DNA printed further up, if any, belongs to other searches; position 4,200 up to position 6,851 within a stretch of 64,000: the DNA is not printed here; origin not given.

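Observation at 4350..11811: Three tandem, co-oriented ~800-aa paralogs of a family I cannot assign to anything known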

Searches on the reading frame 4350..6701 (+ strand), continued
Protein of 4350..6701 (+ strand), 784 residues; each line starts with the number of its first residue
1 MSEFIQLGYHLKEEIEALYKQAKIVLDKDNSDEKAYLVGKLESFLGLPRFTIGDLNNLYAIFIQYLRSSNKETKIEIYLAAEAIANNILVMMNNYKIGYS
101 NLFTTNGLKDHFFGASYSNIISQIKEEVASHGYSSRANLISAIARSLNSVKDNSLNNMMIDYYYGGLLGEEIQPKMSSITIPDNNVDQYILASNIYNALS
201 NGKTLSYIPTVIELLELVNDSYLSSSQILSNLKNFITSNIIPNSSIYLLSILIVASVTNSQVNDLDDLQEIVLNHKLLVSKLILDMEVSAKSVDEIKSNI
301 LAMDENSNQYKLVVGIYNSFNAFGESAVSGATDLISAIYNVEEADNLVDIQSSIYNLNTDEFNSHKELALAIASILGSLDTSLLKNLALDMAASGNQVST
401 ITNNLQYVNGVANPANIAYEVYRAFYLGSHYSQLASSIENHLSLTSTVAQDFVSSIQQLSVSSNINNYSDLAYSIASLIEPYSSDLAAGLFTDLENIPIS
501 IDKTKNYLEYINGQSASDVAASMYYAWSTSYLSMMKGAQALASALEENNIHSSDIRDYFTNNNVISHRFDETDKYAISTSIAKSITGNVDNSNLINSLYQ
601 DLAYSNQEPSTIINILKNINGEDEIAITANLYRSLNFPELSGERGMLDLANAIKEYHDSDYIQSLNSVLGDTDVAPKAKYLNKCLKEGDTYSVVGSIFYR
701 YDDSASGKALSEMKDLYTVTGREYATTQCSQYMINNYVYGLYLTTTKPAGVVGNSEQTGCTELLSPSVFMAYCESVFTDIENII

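Call 67: search_protein_families(library=pfam, proteins=[P0012, P0024, P0019, P0015, P0018, P0026, P0010, L088:639-2423:+, L088:1-615:+, L087:3-581:+], max_evalue=0.1)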
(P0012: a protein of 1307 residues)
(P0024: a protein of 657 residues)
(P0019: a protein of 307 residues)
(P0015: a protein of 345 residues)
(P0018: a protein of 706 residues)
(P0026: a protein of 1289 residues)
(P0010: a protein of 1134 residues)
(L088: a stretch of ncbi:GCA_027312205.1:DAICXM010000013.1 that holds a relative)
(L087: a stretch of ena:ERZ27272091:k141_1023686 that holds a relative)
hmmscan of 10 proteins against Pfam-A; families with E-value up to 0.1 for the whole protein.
P0012 (1307 aa): 1 family
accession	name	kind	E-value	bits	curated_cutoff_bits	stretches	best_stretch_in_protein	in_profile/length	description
PF06188.17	HrpE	-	0.094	13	23.5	0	21-58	151-185/191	HrpE/YscL/FliH and V-type ATPase subunit E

P0024 (657 aa): 1 family
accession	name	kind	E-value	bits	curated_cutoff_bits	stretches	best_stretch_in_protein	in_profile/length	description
PF04750.19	Far-17a_AIG1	-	0.047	13.6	24.5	1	47-108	142-203/206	FAR-17a/AIG1-like protein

P0019 (307 aa): 1 family
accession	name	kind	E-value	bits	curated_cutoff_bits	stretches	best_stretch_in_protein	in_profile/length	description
PF05531.17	NPV_P10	-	0.018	15.9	29.8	1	61-111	8-63/75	Nucleopolyhedrovirus P10 protein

P0015 (345 aa): 2 families
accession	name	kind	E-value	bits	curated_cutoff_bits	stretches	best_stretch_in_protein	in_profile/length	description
PF05531.17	NPV_P10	-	0.052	14.5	29.8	1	190-231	9-58/75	Nucleopolyhedrovirus P10 protein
PF04513.17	Baculo_PEP_C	-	0.062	13.8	38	0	164-220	44-99/140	Baculovirus polyhedron envelope protein, PEP, C terminus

P0018 (706 aa): 0 families

P0026 (1289 aa): 2 families
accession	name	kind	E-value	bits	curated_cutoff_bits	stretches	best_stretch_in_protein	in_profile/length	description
PF01391.23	Collagen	-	4e-32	110.2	27.2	3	264-322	1-59/60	Collagen triple helix repeat (20 copies)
PF02873.21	MurB_C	-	0.093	13.4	27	0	963-1043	15-86/99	UDP-N-acetylenolpyruvoylglucosamine reductase, C-terminal domain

P0010 (1134 aa): 0 families

L088:639-2423:+ (595 aa): 3 families
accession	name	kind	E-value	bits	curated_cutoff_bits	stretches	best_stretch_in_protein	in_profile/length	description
PF14121.12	Porin_10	-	0.004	16.4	27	0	241-293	112-162/597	Putative porin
PF01664.22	Reo_sigma1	-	0.034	13.9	27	0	88-133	102-147/229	Reovirus viral attachment protein sigma 1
PF16467.10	DUF5048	-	0.074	13.6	32.3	0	359-409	44-94/103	Domain of unknown function (DUF5048)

L088:1-615:+ (205 aa): 3 families
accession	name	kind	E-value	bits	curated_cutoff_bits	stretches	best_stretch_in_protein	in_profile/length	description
PF13505.12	OMP_b-brl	-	1.3e-06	29.2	28.7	1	10-202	26-172/175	Outer membrane protein beta-barrel domain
PF01389.23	OmpA_membrane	-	0.0012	19.1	21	1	7-175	7-161/180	OmpA-like transmembrane domain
PF13568.12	OMP_b-brl_2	-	0.024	15.2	27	1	33-161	40-166/175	Outer membrane protein beta-barrel domain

L087:3-581:+ (193 aa): 0 families

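Call 75: search_dna_similar(query=P0017, collection=phages, mode=protein, max_evalue=0.01)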
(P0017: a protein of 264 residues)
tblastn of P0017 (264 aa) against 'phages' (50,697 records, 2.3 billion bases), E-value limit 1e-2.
No match.

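Call 82: search_solved_structures(query=P0019, max_evalue=1)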
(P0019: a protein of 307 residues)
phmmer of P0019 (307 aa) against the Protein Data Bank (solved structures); distinct sequences matched with E-value up to 1: 7.
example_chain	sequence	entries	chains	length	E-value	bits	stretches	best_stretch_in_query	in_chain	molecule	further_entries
1h2t_C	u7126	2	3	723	0.62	12.8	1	208-236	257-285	80 KDA NUCLEAR CAP BINDING PROTEIN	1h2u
1h6k_A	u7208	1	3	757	0.66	12.7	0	208-236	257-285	CBP80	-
1h2v_C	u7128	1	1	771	0.67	12.7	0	208-236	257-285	80 KDA NUCLEAR CAP BINDING PROTEIN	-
5oo6_A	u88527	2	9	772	0.67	12.7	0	208-236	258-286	Nuclear cap-binding protein subunit 1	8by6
5oob_A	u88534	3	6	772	0.67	12.7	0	208-236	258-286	Nuclear cap-binding protein subunit 1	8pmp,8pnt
6d0y_C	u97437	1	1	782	0.69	12.6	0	208-236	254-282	Nuclear cap-binding protein subunit 1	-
1n52_A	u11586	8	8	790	0.69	12.6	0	208-236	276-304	80 kDa nuclear cap binding protein | Nuclear cap-binding protein subunit 1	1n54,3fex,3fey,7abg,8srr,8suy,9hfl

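Call 83: search_protein_families(library=padloc, proteins=[window:4350-6701:+], max_evalue=0.01)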
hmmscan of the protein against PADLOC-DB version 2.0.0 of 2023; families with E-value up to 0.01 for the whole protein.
window:4350-6701:+ (784 aa): 0 families

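Call 86: find_encoding_contigs(protein=P0018, flank=10000, max_places=2)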
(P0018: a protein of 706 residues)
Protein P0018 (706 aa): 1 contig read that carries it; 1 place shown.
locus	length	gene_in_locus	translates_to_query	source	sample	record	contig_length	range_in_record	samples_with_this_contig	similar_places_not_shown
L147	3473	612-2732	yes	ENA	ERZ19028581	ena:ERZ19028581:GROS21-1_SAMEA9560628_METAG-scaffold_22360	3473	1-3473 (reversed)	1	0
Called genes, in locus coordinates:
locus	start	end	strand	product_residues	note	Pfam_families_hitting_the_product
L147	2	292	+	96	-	?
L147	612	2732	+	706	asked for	-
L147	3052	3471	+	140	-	?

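Call 87: find_encoding_contigs(protein=P0023, flank=10000, max_places=2)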
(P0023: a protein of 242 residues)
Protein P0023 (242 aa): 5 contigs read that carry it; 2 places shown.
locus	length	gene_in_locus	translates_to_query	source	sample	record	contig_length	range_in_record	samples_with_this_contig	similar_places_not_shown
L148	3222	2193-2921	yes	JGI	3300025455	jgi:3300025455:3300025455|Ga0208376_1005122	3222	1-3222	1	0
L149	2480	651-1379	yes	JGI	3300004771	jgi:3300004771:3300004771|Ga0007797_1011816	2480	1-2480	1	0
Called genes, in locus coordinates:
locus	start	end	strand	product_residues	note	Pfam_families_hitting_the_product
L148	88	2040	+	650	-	-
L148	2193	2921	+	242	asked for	-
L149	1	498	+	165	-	?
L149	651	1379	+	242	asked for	-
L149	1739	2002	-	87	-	-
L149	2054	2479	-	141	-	?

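Call 88: find_encoding_contigs(protein=P0013, flank=10000, max_places=2)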
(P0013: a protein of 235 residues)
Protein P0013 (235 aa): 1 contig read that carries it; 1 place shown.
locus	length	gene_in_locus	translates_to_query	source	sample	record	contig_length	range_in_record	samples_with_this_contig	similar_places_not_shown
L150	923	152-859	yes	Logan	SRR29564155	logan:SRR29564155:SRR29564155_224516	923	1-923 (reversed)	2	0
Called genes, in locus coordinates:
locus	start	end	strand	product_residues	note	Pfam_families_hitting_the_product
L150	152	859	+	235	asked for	-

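Call 97: search_protein_families(library=pfam, proteins=[L148:88-2037:+], max_evalue=0.1)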
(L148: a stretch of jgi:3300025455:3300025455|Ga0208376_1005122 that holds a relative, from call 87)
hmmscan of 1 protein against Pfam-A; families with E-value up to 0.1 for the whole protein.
L148:88-2037:+ (650 aa): 2 families
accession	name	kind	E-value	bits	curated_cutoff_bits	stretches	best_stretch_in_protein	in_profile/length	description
PF11450.13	DUF3008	-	0.00041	20.9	24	0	436-471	11-46/57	Protein of unknwon function (DUF3008)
PF11565.13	PorB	-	0.0069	17.2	22.5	0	315-367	9-61/99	Alpha helical Porin B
